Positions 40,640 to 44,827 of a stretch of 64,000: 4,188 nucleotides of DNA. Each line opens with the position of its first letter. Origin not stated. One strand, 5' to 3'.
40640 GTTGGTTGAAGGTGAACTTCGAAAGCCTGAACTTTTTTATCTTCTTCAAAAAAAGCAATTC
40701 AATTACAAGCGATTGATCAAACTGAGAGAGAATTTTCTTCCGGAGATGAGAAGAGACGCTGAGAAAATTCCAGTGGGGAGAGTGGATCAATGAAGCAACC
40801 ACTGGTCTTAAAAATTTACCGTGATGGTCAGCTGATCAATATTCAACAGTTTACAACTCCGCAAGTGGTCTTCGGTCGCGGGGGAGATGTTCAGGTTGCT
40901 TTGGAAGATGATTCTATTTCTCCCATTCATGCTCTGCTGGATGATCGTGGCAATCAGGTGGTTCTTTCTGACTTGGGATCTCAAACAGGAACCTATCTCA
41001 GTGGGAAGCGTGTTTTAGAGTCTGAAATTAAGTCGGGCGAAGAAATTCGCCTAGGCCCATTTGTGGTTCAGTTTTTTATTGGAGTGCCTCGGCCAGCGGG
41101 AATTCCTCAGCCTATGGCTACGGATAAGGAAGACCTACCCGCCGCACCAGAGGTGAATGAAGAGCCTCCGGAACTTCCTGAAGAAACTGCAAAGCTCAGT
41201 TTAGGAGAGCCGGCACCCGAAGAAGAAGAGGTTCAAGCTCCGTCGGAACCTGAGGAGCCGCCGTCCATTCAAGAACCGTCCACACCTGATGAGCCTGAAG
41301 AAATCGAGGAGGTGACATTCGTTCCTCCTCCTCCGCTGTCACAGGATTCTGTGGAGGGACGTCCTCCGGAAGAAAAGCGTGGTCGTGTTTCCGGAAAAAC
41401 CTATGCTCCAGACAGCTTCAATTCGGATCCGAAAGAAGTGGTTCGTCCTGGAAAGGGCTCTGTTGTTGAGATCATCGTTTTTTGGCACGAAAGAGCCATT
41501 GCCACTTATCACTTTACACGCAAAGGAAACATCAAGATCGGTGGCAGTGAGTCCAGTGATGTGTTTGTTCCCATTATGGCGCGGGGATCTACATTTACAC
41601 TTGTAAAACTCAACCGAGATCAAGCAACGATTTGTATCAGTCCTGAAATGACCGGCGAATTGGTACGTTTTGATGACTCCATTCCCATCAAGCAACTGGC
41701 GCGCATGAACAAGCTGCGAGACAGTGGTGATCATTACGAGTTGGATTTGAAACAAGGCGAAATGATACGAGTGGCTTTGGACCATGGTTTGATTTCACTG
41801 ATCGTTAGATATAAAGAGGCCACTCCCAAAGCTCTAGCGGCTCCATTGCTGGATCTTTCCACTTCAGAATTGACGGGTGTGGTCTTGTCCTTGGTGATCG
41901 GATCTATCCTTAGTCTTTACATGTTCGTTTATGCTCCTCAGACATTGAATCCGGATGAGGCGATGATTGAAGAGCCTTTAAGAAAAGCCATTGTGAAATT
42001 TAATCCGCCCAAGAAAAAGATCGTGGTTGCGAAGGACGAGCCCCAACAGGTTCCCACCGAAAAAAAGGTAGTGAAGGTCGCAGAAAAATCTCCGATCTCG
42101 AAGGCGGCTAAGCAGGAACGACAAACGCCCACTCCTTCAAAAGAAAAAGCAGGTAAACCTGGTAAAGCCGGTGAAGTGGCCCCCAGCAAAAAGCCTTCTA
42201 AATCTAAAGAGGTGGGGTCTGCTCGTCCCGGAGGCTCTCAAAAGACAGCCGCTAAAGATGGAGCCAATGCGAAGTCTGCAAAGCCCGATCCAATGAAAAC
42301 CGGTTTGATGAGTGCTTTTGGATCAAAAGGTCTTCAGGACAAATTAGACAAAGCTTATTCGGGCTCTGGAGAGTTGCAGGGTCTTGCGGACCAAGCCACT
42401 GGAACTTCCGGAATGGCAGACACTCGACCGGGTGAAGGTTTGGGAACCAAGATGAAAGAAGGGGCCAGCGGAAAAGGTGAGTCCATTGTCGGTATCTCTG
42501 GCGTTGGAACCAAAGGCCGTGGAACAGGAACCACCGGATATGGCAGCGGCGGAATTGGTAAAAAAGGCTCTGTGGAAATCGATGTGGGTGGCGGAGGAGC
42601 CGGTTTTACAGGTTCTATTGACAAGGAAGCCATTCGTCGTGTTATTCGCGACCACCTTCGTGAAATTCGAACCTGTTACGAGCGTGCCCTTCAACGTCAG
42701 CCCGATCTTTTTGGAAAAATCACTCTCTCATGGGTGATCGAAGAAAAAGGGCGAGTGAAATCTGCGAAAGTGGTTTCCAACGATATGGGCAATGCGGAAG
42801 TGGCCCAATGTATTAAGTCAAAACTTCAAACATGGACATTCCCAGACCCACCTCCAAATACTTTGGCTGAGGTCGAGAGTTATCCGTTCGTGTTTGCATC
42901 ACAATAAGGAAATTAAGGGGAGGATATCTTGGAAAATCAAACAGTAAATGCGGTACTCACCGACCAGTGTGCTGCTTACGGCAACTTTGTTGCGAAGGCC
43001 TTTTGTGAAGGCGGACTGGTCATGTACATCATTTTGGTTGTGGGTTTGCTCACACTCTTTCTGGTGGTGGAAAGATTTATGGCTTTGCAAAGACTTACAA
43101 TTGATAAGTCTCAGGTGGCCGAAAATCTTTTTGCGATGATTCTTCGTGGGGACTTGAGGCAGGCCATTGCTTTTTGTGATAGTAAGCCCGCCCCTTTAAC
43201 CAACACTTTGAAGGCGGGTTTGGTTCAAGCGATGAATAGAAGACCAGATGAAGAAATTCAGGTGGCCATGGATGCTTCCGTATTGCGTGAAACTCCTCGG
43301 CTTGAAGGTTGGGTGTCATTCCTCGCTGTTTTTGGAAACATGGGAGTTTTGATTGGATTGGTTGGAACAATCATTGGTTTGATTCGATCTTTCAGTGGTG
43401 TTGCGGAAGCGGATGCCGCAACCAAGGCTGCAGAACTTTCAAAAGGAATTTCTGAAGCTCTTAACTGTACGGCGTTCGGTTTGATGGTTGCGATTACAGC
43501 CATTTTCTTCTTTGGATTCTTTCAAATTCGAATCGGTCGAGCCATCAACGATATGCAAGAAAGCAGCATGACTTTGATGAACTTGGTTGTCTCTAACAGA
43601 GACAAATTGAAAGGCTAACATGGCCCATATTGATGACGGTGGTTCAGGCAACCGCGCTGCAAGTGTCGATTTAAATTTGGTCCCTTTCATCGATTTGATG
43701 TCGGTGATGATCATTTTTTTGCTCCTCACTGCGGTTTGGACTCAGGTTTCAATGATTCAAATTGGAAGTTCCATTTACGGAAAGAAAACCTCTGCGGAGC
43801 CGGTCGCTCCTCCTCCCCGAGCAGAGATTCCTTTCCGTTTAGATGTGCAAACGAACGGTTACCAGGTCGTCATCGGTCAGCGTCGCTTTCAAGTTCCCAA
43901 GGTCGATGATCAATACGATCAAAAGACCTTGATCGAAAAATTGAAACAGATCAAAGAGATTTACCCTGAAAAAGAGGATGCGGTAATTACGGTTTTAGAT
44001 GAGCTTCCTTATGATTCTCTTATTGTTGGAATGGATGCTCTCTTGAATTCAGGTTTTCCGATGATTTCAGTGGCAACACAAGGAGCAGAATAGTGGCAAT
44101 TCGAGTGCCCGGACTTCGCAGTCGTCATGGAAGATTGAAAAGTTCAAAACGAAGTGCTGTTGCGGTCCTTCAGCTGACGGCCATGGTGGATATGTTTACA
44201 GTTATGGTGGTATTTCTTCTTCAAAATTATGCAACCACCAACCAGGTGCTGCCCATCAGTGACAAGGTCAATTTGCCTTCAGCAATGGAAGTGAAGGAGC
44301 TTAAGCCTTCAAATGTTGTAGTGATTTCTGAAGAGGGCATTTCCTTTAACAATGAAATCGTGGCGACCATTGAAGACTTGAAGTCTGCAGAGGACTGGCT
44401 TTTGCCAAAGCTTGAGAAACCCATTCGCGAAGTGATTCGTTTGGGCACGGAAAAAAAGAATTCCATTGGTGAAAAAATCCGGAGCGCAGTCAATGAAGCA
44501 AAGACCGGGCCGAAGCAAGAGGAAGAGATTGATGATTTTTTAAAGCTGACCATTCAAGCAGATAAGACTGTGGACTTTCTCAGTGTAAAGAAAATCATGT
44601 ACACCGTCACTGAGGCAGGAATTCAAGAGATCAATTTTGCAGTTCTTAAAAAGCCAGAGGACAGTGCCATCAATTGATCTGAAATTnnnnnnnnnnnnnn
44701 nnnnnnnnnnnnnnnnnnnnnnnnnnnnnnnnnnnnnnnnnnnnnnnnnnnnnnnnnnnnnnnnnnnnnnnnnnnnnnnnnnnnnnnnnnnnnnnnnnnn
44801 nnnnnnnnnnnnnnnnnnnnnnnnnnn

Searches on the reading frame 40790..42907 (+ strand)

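Call 59: search_protein_families(library=pfam, proteins=[window:40790-42907:+], max_evalue=0.01)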
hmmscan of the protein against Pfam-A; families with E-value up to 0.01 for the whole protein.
window:40790-42907:+ (705 aa): 2 families
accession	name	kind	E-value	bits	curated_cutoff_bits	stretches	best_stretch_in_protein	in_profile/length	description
PF00498.31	FHA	-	6.4e-14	52.6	20.7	1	26-89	1-67/67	FHA domain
PF16697.10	Yop-YscD_cpl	-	6.4e-10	39.6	33.2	1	23-95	16-90/94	Inner membrane component of T3SS, cytoplasmic domain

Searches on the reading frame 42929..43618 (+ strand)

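Call 59: search_protein_families(library=pfam, proteins=[window:42929-43618:+], max_evalue=0.01)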
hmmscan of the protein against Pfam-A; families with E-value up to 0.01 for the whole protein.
window:42929-43618:+ (229 aa): 1 family
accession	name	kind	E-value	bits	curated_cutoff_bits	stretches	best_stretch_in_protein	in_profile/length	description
PF01618.21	MotA_ExbB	-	6.8e-27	94.2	22.9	1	89-210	5-126/127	MotA/TolQ/ExbB proton channel family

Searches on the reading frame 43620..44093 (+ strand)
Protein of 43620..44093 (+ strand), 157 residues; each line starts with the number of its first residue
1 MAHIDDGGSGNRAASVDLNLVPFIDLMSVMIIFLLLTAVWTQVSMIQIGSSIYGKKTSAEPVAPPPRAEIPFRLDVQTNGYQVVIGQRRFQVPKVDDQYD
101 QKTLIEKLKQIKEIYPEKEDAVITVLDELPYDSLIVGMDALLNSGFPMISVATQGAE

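Call 59: search_protein_families(library=pfam, proteins=[window:43620-44093:+], max_evalue=0.01)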
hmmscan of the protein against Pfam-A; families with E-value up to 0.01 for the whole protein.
window:43620-44093:+ (157 aa): 1 family
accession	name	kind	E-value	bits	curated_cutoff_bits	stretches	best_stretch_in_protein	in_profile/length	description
PF02472.21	ExbD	-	8.5e-14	52.2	25.4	1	15-154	5-126/128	Biopolymer transport protein ExbD/TolR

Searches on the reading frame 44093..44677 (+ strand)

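Call 59: search_protein_families(library=pfam, proteins=[window:44093-44677:+], max_evalue=0.01)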
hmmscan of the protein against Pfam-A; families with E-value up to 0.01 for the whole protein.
window:44093-44677:+ (194 aa): 1 family
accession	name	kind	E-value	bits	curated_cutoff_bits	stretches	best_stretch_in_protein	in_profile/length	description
PF02472.21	ExbD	-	3.9e-12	46.8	25.4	1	23-185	5-126/128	Biopolymer transport protein ExbD/TolR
